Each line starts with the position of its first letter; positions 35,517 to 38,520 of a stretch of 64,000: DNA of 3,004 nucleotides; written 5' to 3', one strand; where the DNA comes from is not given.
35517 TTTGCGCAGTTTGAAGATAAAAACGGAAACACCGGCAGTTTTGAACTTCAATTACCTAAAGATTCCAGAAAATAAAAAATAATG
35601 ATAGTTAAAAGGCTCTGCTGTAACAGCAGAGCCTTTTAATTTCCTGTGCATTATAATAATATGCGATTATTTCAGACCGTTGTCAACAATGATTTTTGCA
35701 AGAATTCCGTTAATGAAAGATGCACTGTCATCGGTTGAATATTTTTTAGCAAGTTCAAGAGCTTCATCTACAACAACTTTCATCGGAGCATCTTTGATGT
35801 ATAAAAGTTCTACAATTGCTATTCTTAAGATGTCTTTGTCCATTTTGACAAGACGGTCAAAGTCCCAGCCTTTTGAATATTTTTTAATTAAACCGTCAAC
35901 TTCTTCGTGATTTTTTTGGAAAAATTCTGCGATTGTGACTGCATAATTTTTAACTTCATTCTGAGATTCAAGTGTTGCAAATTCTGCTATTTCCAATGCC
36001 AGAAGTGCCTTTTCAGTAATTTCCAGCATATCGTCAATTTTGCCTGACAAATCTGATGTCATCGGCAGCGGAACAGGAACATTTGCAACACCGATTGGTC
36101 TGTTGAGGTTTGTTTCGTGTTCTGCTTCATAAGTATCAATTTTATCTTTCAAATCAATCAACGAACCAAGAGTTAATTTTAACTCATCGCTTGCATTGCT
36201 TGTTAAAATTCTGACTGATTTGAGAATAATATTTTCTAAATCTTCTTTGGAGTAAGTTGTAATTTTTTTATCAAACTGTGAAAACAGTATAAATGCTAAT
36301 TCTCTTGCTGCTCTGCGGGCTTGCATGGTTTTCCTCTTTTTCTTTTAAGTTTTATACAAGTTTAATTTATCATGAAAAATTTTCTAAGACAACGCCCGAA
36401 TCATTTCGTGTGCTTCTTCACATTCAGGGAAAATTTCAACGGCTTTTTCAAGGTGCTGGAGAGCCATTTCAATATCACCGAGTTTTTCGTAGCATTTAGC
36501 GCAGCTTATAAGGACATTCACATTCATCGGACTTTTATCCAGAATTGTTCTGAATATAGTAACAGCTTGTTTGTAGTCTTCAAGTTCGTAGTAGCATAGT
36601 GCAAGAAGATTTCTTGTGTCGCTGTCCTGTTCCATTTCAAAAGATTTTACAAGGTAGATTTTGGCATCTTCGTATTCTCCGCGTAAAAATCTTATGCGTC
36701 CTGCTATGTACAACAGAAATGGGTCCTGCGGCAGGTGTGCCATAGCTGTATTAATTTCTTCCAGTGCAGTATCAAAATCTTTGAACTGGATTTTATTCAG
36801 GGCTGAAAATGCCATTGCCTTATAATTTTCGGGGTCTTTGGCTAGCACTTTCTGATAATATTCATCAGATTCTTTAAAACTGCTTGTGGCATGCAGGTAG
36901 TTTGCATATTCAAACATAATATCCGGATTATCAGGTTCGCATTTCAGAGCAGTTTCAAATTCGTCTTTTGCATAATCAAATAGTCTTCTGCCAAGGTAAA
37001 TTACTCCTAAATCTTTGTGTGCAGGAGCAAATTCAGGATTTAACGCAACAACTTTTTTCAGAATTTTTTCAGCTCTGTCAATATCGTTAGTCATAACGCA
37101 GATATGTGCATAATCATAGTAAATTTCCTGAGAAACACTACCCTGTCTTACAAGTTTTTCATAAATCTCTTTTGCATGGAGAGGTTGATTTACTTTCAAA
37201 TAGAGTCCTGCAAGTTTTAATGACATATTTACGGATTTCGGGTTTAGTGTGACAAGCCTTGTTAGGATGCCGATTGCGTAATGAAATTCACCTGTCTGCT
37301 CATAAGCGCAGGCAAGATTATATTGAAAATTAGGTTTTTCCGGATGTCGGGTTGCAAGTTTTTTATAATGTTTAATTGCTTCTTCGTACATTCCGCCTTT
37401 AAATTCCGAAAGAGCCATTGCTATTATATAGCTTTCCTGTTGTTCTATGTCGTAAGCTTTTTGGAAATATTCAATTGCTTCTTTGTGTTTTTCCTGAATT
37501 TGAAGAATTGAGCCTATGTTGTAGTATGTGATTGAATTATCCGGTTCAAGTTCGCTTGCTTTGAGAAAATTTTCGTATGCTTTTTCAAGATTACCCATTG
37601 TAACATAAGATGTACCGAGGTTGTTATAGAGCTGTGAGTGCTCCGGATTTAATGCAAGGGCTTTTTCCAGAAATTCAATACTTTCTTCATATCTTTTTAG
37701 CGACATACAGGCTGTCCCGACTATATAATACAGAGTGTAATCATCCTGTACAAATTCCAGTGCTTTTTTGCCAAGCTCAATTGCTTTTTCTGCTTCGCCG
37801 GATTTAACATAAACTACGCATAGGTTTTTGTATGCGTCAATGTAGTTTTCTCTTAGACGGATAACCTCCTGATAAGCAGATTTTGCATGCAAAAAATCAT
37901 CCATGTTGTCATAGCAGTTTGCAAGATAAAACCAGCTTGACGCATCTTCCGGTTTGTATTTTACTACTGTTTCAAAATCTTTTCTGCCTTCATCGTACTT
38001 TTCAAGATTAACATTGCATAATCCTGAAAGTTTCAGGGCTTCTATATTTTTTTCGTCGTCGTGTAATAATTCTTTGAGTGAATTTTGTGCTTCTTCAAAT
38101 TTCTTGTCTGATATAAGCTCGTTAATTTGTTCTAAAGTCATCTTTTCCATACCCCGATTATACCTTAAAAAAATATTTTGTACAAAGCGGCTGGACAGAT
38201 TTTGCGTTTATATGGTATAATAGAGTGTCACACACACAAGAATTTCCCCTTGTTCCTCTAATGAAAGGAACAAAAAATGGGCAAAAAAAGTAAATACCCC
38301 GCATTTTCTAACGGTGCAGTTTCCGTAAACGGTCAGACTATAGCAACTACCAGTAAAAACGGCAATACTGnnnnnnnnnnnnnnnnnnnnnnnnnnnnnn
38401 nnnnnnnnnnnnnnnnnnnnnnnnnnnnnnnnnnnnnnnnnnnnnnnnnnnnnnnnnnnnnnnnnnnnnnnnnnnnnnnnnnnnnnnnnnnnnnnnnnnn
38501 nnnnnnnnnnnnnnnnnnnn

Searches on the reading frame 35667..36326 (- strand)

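Call 44: search_protein_families(library=pfam, proteins=[window:35667-36326:-], max_evalue=0.1)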
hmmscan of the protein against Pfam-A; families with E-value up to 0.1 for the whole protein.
window:35667-36326:- (219 aa): 2 families
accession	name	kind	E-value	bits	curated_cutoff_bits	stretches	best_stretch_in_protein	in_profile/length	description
PF01029.23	NusB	-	5.1e-28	98.5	23.1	1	103-212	22-131/133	NusB family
PF08748.17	Phage_TAC_4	-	0.043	14.5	21.1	1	84-158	17-88/124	Phage tail assembly chaperone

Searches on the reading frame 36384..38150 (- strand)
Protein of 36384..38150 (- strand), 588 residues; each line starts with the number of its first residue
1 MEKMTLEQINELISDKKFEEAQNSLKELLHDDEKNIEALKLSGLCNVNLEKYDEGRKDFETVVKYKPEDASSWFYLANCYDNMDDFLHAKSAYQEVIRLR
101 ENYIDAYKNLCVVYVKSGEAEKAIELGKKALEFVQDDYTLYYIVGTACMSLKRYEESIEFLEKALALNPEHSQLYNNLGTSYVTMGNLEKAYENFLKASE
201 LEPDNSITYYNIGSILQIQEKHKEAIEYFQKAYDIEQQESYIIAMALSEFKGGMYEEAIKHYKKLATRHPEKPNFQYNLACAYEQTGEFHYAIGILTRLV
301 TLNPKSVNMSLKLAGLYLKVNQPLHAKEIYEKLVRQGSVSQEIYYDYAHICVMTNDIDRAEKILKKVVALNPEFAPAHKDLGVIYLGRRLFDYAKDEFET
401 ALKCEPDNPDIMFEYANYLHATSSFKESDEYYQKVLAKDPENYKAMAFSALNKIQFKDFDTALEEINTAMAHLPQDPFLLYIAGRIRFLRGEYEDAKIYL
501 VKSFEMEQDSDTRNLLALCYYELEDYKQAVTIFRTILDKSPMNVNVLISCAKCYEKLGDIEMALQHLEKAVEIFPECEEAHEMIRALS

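Call 10: search_protein_families(library=pfam, proteins=[window:36384-38150:-], max_evalue=0.01)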
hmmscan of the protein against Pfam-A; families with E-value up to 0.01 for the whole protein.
window:36384-38150:- (588 aa): 42 families (the best 25 are shown)
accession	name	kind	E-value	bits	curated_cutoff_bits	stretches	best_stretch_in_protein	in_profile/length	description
PF07719.23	TPR_2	-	7e-67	216.5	27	5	140-171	3-34/34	Tetratricopeptide repeat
PF14559.12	TPR_19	-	1.1e-57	192.7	25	7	522-585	3-66/68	Tetratricopeptide repeat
PF00515.34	TPR_1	-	4.5e-57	188.1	27.8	5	140-171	3-34/34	Tetratricopeptide repeat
PF13181.12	TPR_8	-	2e-50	165.1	25.7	4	139-171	2-34/34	Tetratricopeptide repeat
PF13432.12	TPR_16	-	2.7e-45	152.8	32.7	5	244-305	2-63/65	Tetratricopeptide repeat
PF13428.12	TPR_14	-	5e-42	138.4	23.5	3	546-582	3-39/44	Tetratricopeptide repeat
PF13431.12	TPR_17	-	3.9e-41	136.3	24.4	3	161-191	2-32/34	Tetratricopeptide repeat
PF13424.12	TPR_12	-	5e-40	136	30.1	5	173-235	4-74/77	Tetratricopeptide repeat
PF13414.12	TPR_11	-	9.7e-39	131.2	26.8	3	145-186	1-42/42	TPR repeat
PF23914.1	TPR_CcmH_CycH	-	2.2e-38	132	42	3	381-476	56-154/158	Cytochrome c-type biogenesis protein H TPR domain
PF12895.13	ANAPC3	-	2.3e-34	118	27.2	4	492-570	4-82/82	Anaphase-promoting complex, cyclosome, subunit 3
PF13174.12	TPR_6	-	2.3e-29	100.4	26.3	2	245-271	6-32/33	Tetratricopeptide repeat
PF13371.12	TPR_9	-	1.3e-23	83.2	35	1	354-411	8-65/73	Tetratricopeptide repeat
PF13176.12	TPR_7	-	5.4e-23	79.5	27.9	0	277-302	3-28/36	Tetratricopeptide repeat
PF25062.1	ARM_TT21_N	-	3.4e-20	73.2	40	2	253-462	8-221/222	Tetratricopeptide repeat protein 21 N-terminal ARM repeat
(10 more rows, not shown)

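Call 11: search_protein_families(library=phrogs, proteins=[window:36384-38150:-], max_evalue=0.01)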
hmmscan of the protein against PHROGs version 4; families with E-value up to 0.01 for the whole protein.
window:36384-38150:- (588 aa): 9 families
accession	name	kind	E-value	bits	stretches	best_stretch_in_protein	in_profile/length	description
phrog_7590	-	unknown function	1e-38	134.4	4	108-238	25-155/234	-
phrog_13126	-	moron, auxiliary metabolic gene and host takeover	2.5e-14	54.3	1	62-179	221-352/394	beta-1,4-glycosyltransferase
phrog_22932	-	unknown function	1e-12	48.3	2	139-213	273-351/646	-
phrog_24039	-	unknown function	1.7e-12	47.6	2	152-243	564-656/780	-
phrog_5208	-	unknown function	3.9e-12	46.9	1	142-237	182-288/372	-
phrog_26187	-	unknown function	9.3e-09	34.7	0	219-413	106-282/1016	-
phrog_22370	-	unknown function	0.00021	22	0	16-125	76-189/223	-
phrog_18491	-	unknown function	0.0068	17.8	0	425-458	14-47/73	-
phrog_26131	-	unknown function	0.0092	17.4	0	510-547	38-77/82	-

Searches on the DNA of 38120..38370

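Call 91: search_rna_families(source=window, start=38120, end=38370, threshold=evalue, max_evalue=1)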
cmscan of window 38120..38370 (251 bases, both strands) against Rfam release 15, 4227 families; matches with E-value up to 1: 0.
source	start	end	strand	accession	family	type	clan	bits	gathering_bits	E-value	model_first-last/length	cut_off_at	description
